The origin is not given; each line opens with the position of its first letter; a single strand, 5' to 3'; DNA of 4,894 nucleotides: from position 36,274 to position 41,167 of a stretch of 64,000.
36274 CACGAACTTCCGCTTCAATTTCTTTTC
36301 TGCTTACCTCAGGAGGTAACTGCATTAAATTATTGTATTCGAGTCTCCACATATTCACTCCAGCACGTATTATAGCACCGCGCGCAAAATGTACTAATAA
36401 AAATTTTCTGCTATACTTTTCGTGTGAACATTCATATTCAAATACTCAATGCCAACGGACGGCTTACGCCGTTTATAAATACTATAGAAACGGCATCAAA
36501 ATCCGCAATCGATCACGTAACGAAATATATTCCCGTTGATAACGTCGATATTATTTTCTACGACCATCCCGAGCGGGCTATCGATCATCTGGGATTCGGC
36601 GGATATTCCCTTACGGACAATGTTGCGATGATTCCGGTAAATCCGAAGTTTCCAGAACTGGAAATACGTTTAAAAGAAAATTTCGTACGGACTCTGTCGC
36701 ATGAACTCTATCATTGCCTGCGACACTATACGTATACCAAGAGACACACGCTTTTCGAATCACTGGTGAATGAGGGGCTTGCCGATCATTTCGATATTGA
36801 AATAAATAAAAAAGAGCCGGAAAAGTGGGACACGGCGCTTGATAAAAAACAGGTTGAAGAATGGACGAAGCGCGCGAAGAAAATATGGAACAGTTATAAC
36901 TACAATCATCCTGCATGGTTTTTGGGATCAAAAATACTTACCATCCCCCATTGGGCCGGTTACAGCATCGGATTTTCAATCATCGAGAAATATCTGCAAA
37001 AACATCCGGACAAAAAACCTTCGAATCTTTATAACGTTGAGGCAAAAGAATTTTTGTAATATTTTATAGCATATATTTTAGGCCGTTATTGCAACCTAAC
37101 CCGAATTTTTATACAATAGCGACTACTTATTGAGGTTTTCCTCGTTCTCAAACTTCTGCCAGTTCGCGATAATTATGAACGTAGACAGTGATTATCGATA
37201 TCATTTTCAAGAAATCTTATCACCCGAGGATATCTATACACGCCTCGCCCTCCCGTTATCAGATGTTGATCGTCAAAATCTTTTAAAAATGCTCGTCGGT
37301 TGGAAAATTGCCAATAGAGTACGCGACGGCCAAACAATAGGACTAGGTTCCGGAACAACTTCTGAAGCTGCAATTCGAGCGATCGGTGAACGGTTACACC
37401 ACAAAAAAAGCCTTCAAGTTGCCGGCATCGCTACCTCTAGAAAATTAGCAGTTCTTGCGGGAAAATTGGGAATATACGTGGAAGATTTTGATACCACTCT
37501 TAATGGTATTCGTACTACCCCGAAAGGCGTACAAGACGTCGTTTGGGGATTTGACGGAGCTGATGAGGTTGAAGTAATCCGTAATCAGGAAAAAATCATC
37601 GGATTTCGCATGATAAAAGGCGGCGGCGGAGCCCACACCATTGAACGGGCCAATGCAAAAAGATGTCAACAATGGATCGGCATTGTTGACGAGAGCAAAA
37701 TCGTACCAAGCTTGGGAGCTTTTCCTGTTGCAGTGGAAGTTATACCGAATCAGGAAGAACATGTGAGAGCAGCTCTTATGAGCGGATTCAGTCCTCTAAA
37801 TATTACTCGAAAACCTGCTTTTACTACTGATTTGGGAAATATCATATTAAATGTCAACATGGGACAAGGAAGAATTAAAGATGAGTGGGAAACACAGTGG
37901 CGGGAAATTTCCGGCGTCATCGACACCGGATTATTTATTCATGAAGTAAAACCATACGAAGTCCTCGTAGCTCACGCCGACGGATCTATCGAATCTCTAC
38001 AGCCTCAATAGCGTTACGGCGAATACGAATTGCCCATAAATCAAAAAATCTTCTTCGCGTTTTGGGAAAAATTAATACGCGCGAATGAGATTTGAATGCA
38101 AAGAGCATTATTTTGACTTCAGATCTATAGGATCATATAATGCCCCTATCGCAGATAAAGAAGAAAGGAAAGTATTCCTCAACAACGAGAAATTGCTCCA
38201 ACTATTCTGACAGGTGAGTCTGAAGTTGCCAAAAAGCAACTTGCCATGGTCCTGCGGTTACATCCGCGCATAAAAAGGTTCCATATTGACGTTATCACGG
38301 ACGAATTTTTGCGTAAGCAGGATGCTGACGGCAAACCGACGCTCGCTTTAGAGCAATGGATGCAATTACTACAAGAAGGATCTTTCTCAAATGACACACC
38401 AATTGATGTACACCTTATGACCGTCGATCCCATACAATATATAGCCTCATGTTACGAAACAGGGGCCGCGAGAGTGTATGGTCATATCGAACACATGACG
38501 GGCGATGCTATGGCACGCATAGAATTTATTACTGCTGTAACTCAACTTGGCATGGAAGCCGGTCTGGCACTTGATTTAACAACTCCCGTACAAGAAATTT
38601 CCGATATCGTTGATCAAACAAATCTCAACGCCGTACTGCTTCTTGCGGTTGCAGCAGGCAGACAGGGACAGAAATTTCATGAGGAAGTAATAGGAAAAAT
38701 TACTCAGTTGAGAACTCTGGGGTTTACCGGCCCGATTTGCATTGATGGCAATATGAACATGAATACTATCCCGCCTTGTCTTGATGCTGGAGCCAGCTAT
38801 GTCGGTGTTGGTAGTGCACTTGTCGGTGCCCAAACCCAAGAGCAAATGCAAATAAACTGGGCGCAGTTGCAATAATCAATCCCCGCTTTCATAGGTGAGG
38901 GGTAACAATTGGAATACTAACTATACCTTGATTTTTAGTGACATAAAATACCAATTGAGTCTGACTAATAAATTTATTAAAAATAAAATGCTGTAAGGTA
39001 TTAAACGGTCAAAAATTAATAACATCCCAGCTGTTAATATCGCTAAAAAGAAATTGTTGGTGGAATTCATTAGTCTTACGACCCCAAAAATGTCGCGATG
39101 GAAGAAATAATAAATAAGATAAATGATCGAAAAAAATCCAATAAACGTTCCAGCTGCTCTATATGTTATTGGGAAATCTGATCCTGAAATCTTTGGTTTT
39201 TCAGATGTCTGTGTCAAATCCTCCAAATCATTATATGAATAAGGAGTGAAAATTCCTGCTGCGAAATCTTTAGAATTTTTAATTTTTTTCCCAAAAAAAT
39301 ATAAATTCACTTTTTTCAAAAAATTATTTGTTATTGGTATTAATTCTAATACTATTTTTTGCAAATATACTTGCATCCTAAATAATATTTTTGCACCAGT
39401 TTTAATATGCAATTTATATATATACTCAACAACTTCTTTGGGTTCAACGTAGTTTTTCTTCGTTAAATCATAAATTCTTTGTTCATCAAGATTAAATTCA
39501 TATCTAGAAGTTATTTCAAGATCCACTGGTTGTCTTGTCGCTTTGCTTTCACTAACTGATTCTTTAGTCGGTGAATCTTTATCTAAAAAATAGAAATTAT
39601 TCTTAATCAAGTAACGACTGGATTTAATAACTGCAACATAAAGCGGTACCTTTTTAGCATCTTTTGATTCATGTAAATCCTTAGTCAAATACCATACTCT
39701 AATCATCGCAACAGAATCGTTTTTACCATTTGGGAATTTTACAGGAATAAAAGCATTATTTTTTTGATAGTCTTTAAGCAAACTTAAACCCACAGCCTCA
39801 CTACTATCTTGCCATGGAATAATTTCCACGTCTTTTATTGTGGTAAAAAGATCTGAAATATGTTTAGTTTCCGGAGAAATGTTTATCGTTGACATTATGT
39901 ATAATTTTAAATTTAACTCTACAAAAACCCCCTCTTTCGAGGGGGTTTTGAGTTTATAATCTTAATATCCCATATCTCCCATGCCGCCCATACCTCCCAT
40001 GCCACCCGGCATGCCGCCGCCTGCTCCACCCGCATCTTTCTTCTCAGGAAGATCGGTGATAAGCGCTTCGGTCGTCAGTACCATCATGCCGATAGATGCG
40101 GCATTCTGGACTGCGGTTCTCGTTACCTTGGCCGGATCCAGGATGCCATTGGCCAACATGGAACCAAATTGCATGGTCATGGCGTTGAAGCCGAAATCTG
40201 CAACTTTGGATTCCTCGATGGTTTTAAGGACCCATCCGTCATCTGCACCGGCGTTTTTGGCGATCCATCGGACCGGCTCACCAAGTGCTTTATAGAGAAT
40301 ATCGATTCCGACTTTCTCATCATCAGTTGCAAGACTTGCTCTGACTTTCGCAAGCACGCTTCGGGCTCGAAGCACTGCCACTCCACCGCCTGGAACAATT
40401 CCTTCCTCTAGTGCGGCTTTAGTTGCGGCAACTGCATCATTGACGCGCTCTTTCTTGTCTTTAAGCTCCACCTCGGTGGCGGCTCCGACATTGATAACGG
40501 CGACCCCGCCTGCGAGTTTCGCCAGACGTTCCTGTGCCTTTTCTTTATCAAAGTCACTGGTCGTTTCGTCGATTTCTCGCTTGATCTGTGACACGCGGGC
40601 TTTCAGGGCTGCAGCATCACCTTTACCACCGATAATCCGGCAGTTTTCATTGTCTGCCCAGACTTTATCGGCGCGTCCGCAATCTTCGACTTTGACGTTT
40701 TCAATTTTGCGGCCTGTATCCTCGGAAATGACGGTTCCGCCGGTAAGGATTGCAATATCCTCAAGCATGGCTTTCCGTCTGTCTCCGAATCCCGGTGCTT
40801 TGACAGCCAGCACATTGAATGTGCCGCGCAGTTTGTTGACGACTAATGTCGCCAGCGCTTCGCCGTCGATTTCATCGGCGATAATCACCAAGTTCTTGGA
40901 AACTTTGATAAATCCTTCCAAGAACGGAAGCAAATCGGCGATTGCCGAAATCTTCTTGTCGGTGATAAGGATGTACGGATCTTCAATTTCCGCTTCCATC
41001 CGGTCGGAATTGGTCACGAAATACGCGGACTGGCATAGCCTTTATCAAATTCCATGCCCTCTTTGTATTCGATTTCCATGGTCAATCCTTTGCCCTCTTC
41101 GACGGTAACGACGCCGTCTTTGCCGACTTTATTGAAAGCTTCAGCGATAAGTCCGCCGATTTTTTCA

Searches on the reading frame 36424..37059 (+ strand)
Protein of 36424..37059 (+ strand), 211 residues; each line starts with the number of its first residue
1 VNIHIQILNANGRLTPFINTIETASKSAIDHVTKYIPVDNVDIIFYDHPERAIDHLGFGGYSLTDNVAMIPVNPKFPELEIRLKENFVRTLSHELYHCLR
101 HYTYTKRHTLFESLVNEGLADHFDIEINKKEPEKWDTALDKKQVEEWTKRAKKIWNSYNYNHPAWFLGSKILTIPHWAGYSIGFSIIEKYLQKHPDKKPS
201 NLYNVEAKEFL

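Call 10: search_protein_families(library=pfam, proteins=[window:36424-37059:+], max_evalue=0.01)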
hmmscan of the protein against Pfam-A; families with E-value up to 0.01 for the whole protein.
window:36424-37059:+ (211 aa): 3 families
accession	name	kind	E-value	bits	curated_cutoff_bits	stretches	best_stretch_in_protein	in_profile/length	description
PF10026.15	DUF2268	-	8.7e-27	94.3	23.6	1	27-211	7-194/195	Predicted Zn-dependent protease (DUF2268)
PF18958.6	DUF5700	-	3.2e-07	30.5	25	1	8-153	56-206/283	Putative zinc dependent peptidase (DUF5700)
PF25594.1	GldB_lipo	-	0.00039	20.6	27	0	175-210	265-301/309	Gliding motility protein GldB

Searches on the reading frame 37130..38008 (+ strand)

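Call 86: search_protein_families(library=pfam, proteins=[window:37130-38008:+], max_evalue=0.0001)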
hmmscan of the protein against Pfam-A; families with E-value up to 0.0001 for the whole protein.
window:37130-38008:+ (293 aa): 1 family
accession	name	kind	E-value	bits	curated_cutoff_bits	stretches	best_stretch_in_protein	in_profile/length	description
PF06026.20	Rib_5-P_isom_A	-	2.8e-28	99.1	26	1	99-285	2-173/173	Ribose 5-phosphate isomerase A (phosphoriboisomerase A)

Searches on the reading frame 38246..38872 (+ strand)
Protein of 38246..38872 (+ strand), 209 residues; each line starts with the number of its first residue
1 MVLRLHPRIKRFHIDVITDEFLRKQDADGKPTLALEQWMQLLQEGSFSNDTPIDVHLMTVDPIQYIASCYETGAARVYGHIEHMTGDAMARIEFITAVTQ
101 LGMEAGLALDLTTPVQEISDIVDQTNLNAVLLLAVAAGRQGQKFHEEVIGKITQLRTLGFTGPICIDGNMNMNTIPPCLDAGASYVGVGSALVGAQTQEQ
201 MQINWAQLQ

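Call 86: search_protein_families(library=pfam, proteins=[window:38246-38872:+], max_evalue=0.0001)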
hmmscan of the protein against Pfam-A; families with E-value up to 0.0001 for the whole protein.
window:38246-38872:+ (209 aa): 1 family
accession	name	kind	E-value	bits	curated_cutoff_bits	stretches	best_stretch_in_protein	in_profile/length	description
PF00834.25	Ribul_P_3_epim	-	5.3e-25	88.4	21.1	1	48-192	55-197/198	Ribulose-phosphate 3 epimerase family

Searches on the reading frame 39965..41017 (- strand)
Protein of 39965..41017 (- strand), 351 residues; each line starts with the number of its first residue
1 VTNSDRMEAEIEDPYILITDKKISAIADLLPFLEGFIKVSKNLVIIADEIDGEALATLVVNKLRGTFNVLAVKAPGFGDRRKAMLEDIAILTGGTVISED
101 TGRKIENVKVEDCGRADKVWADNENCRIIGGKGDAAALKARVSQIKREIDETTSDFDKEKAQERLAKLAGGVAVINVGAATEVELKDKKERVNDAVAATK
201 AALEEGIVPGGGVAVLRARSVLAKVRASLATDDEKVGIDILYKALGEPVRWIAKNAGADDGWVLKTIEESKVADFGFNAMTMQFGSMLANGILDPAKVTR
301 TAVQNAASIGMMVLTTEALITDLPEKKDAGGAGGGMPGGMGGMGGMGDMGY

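Call 86: search_protein_families(library=pfam, proteins=[window:39965-41017:-], max_evalue=0.0001)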
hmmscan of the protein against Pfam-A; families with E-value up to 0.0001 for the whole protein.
window:39965-41017:- (351 aa): 1 family
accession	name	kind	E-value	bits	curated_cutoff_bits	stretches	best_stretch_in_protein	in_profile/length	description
PF00118.29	Cpn60_TCP1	-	6.2e-34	117.9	34.3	1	34-321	245-487/490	TCP-1/cpn60 chaperonin family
